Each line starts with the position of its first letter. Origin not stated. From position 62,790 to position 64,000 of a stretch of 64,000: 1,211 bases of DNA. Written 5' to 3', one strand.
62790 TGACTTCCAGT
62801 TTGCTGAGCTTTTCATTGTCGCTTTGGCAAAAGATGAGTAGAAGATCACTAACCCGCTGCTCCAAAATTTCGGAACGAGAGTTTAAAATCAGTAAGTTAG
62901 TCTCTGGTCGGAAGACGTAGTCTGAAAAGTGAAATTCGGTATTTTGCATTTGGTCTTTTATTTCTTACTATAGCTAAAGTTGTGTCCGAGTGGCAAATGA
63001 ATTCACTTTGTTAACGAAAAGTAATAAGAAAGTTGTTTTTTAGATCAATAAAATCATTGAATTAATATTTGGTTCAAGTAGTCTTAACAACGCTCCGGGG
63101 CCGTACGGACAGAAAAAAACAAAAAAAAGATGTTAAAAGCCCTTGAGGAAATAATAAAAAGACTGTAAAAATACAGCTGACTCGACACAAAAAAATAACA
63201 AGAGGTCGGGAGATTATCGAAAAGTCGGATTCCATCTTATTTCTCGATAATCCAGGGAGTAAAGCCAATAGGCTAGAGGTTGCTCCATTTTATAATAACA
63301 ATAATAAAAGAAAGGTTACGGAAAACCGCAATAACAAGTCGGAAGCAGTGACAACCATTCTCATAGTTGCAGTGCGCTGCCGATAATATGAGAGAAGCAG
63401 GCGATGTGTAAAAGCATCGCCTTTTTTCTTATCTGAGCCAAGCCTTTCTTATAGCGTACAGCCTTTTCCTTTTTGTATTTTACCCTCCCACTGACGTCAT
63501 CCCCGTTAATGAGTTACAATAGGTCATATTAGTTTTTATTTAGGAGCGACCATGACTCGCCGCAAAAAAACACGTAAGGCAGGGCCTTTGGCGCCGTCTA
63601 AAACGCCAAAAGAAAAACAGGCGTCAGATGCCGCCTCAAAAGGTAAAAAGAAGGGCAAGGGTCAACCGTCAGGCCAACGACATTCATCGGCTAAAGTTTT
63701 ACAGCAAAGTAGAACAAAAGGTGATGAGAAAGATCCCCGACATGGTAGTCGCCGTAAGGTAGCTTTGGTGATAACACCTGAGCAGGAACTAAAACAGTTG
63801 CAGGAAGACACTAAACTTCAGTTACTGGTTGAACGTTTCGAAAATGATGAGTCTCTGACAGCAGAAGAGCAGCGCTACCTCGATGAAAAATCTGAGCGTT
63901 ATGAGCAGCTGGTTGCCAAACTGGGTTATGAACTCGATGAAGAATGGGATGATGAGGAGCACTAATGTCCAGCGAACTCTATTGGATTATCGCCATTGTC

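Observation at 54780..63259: Putative sRNA-sponge pair: perfect 12-nt complement between two intergenic RNA candidates 8.5 kb apart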

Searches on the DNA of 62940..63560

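Call 6: search_rna_families(source=window, start=62940, end=63560, threshold=evalue, max_evalue=10, show_alignments=4)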
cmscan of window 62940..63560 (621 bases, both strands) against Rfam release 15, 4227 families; matches with E-value up to 10: 10.
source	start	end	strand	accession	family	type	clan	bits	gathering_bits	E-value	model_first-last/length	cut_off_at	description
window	63359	63432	+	RF02074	STnc240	Gene; sRNA;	-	29.3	55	0.028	1-77/77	no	Enterobacterial sRNA STnc240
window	63395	63441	+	RF01085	TLS-PK4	Cis-reg;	-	21.1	80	0.033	1-118/118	no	Pseudoknot of tRNA-like structure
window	63058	63137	+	RF02248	Six3os1_3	Gene; lncRNA;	-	19.1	40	0.014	1-75/75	no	Six3os1 conserved region 3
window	63383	63436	-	RF02591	Spy1786666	Gene; sRNA;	-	14.5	64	6.3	1-87/87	no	S. pyogenes small RNA 1786666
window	63295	63364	+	RF01675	CrcZ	Gene; sRNA;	-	14.4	95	0.13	1-398/398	no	Pseudomonas sRNA CrcZ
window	63368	63451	+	RF03967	mir-1270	Gene; miRNA;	-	14.2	90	8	1-83/83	no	mir-1270 microRNA precursor family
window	63183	63208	+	RF01675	CrcZ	Gene; sRNA;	-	12.7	95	0.39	281-306/398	no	Pseudomonas sRNA CrcZ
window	63281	63306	-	RF01727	SAM-SAH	Cis-reg; riboswitch;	-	12.4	40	4.8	1-49/49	no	SAM/SAH riboswitch aptamer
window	63113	63145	+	RF01675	CrcZ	Gene; sRNA;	-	8.9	95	5.1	1-398/398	no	Pseudomonas sRNA CrcZ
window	63394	63427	+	RF00084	CsrC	Gene; sRNA;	CL00106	8.1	61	6.4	210-243/255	no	CsrC RNA family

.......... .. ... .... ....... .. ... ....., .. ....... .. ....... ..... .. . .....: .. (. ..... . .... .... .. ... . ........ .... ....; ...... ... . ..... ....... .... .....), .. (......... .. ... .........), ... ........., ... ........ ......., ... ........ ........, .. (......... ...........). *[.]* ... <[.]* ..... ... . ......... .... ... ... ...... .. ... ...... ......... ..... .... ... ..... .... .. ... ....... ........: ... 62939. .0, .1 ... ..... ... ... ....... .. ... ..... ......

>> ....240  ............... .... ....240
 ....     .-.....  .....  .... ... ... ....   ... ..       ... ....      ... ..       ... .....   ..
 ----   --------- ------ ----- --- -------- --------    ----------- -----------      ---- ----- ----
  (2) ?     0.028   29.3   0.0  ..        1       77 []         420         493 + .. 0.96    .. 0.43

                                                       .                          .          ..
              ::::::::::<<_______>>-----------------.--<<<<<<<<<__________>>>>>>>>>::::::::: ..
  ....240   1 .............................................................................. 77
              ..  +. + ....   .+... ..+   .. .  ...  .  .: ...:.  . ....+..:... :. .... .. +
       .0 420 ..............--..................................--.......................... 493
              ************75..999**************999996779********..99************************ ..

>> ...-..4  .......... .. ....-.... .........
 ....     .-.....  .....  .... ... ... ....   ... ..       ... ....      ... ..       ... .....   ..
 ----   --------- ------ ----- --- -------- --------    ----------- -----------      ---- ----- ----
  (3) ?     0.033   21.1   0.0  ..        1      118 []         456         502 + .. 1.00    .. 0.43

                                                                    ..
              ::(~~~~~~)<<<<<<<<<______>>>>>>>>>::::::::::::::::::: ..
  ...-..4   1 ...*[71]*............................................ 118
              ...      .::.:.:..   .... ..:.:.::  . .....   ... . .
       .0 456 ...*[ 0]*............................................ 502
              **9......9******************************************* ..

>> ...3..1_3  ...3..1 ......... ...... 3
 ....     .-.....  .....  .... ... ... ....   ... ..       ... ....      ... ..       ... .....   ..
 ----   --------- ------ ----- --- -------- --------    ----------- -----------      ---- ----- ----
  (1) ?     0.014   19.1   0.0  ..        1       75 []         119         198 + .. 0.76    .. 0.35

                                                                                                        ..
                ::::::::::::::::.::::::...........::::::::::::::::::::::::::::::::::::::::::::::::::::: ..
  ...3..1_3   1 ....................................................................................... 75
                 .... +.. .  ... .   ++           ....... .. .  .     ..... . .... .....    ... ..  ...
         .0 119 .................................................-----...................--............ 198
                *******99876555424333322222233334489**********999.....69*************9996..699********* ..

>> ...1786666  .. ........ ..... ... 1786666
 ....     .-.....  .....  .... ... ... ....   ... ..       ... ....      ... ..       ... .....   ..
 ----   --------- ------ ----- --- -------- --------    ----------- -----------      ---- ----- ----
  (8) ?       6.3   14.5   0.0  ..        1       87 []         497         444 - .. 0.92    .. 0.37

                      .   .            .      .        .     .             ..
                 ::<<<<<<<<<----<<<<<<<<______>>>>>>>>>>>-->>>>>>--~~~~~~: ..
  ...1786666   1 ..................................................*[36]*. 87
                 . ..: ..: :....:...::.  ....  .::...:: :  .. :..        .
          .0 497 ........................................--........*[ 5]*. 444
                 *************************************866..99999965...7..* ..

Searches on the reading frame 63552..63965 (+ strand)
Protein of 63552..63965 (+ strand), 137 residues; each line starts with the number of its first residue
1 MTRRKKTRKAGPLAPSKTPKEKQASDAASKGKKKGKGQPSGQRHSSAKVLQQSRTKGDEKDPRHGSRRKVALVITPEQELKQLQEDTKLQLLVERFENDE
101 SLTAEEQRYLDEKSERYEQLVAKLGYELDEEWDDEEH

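Call 29: search_protein_families(library=ncbifam, proteins=[window:63552-63965:+], max_evalue=0.00001)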
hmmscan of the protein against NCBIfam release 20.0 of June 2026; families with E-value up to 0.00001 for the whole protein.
window:63552-63965:+ (137 aa): 1 family
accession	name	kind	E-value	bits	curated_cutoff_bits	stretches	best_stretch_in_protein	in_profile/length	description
NF003560.1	PRK05244.1-1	equivalog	8.3e-30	103.7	90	2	74-131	99-156/156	Der GTPase-activating protein YihI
